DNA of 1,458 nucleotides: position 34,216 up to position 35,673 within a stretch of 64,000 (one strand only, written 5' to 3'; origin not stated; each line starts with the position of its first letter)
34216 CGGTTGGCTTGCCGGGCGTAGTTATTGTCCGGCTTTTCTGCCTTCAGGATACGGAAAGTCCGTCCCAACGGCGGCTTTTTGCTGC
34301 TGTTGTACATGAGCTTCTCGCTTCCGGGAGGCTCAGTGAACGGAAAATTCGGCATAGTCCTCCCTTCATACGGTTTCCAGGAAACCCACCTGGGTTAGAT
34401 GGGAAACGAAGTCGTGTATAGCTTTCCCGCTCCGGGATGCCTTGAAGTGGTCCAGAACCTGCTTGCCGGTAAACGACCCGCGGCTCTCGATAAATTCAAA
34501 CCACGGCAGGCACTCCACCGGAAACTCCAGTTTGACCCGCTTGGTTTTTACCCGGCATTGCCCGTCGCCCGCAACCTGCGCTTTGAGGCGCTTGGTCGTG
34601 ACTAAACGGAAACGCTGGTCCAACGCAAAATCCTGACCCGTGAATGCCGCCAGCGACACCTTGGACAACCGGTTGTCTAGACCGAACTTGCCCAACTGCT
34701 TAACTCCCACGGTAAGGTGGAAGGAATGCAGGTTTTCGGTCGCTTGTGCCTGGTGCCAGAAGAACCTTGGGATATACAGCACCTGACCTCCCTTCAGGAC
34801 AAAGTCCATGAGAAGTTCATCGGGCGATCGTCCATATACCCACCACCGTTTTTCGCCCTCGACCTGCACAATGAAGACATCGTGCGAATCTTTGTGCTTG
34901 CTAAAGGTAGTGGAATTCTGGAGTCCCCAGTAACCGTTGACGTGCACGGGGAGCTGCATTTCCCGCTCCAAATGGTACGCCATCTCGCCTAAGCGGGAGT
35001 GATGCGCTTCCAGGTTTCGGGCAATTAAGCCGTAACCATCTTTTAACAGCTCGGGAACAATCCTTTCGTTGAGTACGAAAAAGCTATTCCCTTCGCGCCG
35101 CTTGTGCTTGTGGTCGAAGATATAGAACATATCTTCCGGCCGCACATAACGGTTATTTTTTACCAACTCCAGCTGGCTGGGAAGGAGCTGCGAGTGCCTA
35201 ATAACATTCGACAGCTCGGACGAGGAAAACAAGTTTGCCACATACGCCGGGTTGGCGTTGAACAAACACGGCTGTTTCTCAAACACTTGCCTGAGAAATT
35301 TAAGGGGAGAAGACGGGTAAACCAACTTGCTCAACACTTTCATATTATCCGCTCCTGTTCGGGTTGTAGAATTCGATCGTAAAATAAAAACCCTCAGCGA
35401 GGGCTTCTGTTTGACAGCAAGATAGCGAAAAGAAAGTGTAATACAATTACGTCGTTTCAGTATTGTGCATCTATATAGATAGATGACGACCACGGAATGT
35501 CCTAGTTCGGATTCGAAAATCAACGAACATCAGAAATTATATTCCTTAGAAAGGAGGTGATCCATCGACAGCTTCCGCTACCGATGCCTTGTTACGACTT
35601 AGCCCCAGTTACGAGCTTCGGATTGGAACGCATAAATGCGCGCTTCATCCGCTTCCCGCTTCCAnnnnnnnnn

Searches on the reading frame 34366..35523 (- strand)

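Call 65: search_protein_families(library=pfam, proteins=[window:34366-35523:-], max_evalue=0.0001)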
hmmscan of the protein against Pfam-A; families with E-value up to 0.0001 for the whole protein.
window:34366-35523:- (385 aa): 2 families
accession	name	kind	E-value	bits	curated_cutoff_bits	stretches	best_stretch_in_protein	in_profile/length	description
PF08007.18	JmjC_2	-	1.7e-20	73.3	22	1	186-276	15-121/127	JmjC domain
PF13621.12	Cupin_8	-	1.4e-07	32.1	27.4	0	239-265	212-238/252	Cupin-like domain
